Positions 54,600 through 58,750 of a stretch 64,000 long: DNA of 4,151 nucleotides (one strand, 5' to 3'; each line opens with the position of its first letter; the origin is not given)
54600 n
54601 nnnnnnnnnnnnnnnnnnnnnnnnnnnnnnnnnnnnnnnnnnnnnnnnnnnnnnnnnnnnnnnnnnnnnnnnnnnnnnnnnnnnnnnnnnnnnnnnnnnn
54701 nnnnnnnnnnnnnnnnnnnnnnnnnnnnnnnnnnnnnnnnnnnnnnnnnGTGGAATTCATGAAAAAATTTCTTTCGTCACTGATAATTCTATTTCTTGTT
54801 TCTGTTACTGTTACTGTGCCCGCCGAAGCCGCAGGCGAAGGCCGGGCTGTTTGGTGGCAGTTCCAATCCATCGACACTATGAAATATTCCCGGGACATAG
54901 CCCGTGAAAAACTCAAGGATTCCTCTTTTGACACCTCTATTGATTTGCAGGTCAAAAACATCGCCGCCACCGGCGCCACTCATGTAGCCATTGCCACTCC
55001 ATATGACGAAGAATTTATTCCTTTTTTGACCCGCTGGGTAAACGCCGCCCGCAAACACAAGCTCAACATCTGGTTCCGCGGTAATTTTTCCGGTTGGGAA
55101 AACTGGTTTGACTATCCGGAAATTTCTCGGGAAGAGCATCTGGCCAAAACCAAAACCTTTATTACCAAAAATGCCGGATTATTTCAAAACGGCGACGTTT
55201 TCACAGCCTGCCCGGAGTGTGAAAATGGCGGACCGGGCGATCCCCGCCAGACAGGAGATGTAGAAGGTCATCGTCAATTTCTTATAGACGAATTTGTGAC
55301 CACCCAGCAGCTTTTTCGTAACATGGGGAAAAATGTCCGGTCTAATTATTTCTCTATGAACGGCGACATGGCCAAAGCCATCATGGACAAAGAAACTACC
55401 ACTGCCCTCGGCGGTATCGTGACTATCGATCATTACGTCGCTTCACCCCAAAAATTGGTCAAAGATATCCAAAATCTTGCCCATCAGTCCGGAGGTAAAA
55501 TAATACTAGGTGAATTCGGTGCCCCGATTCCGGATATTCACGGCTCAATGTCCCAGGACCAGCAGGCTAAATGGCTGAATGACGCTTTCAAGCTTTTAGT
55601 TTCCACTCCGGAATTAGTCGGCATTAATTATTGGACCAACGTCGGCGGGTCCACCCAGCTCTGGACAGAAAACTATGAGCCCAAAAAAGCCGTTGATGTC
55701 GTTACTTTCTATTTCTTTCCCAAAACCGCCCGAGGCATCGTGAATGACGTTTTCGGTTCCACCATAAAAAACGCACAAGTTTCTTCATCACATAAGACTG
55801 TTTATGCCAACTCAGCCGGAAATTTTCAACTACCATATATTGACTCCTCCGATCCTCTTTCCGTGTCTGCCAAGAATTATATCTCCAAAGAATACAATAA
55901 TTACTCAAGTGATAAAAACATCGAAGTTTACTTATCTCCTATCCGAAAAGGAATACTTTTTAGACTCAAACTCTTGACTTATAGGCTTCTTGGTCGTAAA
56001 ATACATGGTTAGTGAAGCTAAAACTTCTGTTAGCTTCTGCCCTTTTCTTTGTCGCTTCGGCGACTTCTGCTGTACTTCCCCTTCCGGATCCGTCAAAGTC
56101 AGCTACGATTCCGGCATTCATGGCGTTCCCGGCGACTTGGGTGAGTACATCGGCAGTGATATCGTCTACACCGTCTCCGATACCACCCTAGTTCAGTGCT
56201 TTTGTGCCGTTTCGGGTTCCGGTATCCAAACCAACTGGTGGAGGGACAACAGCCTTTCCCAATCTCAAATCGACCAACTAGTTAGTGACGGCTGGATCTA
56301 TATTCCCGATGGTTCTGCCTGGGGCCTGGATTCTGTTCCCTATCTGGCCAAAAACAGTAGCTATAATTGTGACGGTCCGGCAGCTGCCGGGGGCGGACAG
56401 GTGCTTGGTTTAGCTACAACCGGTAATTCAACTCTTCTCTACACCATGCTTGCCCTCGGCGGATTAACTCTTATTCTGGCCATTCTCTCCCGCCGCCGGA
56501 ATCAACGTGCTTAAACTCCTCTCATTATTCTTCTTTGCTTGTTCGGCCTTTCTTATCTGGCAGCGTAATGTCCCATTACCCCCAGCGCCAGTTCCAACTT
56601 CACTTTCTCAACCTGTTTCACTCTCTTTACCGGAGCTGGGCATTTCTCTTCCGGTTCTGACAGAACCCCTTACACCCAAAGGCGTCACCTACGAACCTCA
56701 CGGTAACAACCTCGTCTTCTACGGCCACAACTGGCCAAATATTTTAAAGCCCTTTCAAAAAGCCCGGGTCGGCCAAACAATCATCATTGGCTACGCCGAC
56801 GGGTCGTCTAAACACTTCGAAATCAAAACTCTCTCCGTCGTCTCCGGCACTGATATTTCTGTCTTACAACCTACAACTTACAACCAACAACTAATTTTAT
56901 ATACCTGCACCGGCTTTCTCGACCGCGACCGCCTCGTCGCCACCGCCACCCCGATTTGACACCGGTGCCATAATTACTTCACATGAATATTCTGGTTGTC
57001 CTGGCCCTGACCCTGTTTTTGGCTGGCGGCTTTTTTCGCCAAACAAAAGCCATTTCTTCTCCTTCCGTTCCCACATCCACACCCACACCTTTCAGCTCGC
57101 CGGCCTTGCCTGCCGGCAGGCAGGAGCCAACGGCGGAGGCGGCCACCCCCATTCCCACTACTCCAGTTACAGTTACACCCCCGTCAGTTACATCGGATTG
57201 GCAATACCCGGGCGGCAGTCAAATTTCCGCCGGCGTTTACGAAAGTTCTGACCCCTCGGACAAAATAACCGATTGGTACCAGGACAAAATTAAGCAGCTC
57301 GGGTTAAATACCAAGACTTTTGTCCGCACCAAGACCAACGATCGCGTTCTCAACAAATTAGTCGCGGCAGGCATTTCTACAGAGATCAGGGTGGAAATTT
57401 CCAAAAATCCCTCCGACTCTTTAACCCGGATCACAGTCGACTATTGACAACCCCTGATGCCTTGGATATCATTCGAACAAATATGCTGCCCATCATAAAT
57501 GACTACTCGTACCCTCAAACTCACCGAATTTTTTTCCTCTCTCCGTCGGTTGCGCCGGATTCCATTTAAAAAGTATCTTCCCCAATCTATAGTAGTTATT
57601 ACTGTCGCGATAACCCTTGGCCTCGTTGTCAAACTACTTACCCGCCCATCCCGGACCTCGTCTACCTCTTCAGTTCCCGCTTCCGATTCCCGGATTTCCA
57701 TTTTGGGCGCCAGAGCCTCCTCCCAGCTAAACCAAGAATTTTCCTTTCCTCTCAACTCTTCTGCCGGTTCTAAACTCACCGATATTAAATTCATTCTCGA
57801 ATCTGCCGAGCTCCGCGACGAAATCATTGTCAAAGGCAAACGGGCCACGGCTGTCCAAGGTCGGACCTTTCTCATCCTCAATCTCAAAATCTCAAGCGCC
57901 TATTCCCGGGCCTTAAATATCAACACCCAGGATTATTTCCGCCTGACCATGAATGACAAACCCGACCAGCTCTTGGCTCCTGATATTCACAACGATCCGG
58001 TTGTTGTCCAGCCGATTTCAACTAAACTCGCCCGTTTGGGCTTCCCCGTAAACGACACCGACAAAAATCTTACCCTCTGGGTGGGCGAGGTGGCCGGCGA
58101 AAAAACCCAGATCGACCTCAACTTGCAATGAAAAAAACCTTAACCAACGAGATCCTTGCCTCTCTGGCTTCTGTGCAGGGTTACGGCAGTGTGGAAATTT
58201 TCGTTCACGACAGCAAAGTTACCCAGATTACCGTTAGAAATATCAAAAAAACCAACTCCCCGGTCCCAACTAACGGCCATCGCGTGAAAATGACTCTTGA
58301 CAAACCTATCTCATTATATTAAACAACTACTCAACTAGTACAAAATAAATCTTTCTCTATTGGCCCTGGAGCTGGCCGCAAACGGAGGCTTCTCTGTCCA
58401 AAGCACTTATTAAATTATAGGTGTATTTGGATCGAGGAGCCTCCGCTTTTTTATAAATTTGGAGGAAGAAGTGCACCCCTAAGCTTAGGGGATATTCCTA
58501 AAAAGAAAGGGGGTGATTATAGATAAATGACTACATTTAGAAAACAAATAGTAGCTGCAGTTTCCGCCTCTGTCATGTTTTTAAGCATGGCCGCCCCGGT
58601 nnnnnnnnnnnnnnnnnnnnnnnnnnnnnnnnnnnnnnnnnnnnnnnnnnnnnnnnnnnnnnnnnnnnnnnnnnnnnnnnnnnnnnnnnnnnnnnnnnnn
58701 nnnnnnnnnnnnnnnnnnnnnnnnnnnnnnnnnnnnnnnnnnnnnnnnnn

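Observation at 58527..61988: Two paralogous secreted proteins built from ~70-aa repeats centred on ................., candidate Ca-binding surface fibres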

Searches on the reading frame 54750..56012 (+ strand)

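Call 3: search_protein_families(library=pfam, proteins=[window:54750-56012:+], max_evalue=1)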
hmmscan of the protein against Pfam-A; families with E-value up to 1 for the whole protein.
window:54750-56012:+ (420 aa): 3 families
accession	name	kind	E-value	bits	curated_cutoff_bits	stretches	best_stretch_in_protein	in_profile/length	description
PF13620.12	CarboxypepD_reg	-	0.015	16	32.3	1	328-383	3-65/82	Carboxypeptidase regulatory-like domain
PF16373.10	DUF4985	-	0.086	13.7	39.3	1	194-252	39-97/114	Domain of unknown function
PF15976.11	CooC_C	-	0.18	12.3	29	1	326-378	18-70/93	CS1-pili formation C-terminal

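Call 4: search_protein_families(library=ncbifam, proteins=[window:54750-56012:+], max_evalue=1)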
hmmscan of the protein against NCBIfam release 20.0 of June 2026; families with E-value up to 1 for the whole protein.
window:54750-56012:+ (420 aa): 0 families

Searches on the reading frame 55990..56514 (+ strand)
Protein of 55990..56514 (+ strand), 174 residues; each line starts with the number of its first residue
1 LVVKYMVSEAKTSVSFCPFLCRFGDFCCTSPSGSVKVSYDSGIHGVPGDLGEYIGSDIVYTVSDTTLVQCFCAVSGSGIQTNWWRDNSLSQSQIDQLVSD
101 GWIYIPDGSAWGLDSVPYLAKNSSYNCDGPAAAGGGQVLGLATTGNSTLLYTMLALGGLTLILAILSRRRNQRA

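Call 3: search_protein_families(library=pfam, proteins=[window:55990-56514:+], max_evalue=1)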
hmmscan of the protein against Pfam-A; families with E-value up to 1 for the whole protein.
window:55990-56514:+ (174 aa): 1 family
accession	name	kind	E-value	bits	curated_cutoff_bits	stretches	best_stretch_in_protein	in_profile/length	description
PF10893.13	Phage_186_Fil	-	0.19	11.9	25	1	91-111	11-30/56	Bacteriophage 186, Fil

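Call 4: search_protein_families(library=ncbifam, proteins=[window:55990-56514:+], max_evalue=1)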
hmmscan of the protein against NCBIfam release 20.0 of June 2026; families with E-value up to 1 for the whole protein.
window:55990-56514:+ (174 aa): 2 families
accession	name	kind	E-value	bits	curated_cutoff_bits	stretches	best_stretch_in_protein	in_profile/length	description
TIGR01167.1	LPXTG_anchor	domain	0.045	14.4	15.9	1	141-171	2-32/34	LPXTG cell wall anchor domain-containing protein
NF045529.2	Heimdall-CTERM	domain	0.052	14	24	1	154-171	9-26/26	Heimdall-CTERM domain-containing surface protein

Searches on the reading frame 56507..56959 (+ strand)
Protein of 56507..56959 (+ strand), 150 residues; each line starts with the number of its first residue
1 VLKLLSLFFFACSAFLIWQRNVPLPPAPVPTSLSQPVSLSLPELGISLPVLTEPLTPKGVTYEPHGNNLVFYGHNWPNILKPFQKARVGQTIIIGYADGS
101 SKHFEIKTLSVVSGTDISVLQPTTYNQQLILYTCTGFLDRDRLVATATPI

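Call 3: search_protein_families(library=pfam, proteins=[window:56507-56959:+], max_evalue=1)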
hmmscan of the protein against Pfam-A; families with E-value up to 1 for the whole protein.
window:56507-56959:+ (150 aa): 2 families
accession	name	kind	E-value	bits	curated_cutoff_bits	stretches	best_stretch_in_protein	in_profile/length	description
PF04203.18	Sortase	-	8.1e-13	48.7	26.6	1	66-149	37-124/125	Sortase domain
PF00842.27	Ala_racemase_C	-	0.28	11.2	25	1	89-120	34-65/127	Alanine racemase, C-terminal domain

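Call 4: search_protein_families(library=ncbifam, proteins=[window:56507-56959:+], max_evalue=1)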
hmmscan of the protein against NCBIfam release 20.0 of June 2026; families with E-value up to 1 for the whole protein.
window:56507-56959:+ (150 aa): 6 families
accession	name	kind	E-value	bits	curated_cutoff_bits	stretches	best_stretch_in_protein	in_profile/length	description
NF058671.1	sortase_SrtD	exception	6.7e-05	22.6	140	1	64-137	100-171/187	class D sortase, LPxTATN-specific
NF033748.1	class_F_sortase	subfamily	7.3e-05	22.4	166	1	77-141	74-140/155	class F sortase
NF033746.1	class_D_sortase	subfamily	0.00032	20.5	165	1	65-137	48-117/135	class D sortase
TIGR01076.1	sortase_fam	subfamily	0.00096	19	39.35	1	66-140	41-117/136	sortase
TIGR03784.1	marine_sortase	equivalog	0.0025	17.5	158.25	1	69-137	93-159/174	class GN sortase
NF033745.1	class_C_sortase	subfamily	0.057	13.1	160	1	83-144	154-215/220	class C sortase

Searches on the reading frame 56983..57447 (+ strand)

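Call 3: search_protein_families(library=pfam, proteins=[window:56983-57447:+], max_evalue=1)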
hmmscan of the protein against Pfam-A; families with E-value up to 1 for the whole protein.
window:56983-57447:+ (154 aa): 0 families

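Call 4: search_protein_families(library=ncbifam, proteins=[window:56983-57447:+], max_evalue=1)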
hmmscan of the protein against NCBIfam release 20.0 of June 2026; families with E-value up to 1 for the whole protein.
window:56983-57447:+ (154 aa): 1 family
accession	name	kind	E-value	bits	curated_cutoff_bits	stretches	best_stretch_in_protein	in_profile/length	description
NF037978.1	T2SS_GspB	equivalog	0.069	13.5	100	1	3-59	12-71/179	type II secretion system assembly factor GspB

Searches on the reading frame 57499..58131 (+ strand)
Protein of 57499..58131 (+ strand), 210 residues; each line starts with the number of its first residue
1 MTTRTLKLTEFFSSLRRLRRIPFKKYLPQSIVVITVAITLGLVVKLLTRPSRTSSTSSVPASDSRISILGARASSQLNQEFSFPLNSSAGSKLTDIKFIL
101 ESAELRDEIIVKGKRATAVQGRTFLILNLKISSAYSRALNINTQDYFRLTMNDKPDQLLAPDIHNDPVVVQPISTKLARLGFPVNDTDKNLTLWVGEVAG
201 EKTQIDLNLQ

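Call 3: search_protein_families(library=pfam, proteins=[window:57499-58131:+], max_evalue=1)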
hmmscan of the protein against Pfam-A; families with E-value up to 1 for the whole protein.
window:57499-58131:+ (210 aa): 1 family
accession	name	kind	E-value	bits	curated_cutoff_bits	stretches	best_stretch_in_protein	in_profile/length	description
PF22408.1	PsV_CP_C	-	0.13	12.8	27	1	170-191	24-45/52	PsV, capsid protein, C-terminal domain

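Call 4: search_protein_families(library=ncbifam, proteins=[window:57499-58131:+], max_evalue=1)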
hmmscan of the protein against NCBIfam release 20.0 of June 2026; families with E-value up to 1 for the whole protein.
window:57499-58131:+ (210 aa): 0 families

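Call 71: search_solved_structures(query=A5, max_evalue=10)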
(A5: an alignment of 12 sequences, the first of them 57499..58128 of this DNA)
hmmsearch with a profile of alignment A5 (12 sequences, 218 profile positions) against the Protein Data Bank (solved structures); distinct sequences matched with E-value up to 10: 2.
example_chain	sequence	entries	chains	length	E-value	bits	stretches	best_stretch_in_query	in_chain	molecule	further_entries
2w3z_A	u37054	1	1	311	0.21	14.7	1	25-105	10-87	PUTATIVE DEACETYLASE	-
8f70_A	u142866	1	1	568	0.38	13.9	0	80-119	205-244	T18.1 Major pilin backbone protein T-antigen,Major pilin backbone protein T-antigen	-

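Call 72: search_protein_families(library=pfam, alignment_id=A5, max_evalue=1)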
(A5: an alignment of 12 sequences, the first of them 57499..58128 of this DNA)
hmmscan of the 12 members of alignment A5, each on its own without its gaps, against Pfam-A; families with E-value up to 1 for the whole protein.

A. member 1, window:57499-58128:+ (210 aa): 1 family
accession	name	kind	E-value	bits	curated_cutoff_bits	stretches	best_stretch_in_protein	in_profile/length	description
PF22408.1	PsV_CP_C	-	0.13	12.8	27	1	170-191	24-45/52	PsV, capsid protein, C-terminal domain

B. families by the number of members that match (of 12 scanned): 17 families
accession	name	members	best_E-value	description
PF11611.13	DUF4352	4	0.00083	Domain of unknown function (DUF4352)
PF16112.10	DUF4830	2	0.0032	Domain of unknown function (DUF4830)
PF10285.15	Luciferase_cat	2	0.052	Luciferase catalytic domain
PF22408.1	PsV_CP_C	2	0.13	PsV, capsid protein, C-terminal domain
PF13721.11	SecD-TM1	1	0.02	SecD export protein N-terminal TM region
PF04415.17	DUF515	1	0.026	Protein of unknown function (DUF515)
PF24700.1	Vein_beta-barrel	1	0.035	Vein beta-barrel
PF03803.21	Scramblase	1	0.042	Scramblase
PF24635.1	DUF7632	1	0.064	Domain of unknown function (DUF7632)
PF15149.11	CATSPERB_C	1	0.097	CATSPERB, C-terminal domain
PF08058.16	NPCC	1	0.11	Nuclear pore complex component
PF17961.7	Big_8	1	0.12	Bacterial Ig domain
PF07664.17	FeoB_C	1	0.14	Ferrous iron transport protein B C terminus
PF24879.1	DUF7737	1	0.15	Domain of unknown function (DUF7737)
PF07943.18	PBP5_C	1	0.16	Penicillin-binding protein 5, C-terminal domain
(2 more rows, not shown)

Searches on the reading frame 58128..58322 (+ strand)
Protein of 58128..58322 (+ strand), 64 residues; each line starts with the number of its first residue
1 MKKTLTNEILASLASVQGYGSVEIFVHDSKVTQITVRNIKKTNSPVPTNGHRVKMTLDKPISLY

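Call 28: search_protein_families(library=pfam, proteins=[window:58128-58322:+], max_evalue=10)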
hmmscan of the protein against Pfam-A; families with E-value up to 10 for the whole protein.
window:58128-58322:+ (64 aa): 1 family
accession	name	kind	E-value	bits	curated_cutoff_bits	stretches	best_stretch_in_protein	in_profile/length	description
PF10055.14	DUF2292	-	1e-07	31.9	22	1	7-34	3-29/37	Uncharacterized small protein (DUF2292)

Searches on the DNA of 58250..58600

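Call 87: search_rna_families(source=window, start=58250, end=58600, threshold=evalue, max_evalue=1)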
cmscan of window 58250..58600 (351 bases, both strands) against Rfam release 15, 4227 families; matches with E-value up to 1: 3.
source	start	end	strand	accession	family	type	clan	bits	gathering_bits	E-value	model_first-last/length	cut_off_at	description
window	58377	58451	+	RF03483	MIR319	Gene; miRNA;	-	33.8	54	1.1e-05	1-92/92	no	MIR319 microRNA precursor family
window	58380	58451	-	RF03483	MIR319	Gene; miRNA;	-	24.6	54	0.0045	1-92/92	no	MIR319 microRNA precursor family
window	58374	58455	+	RF04067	mir-4520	Gene; miRNA;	-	16.9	90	0.34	1-70/70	no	mir-4520 microRNA precursor family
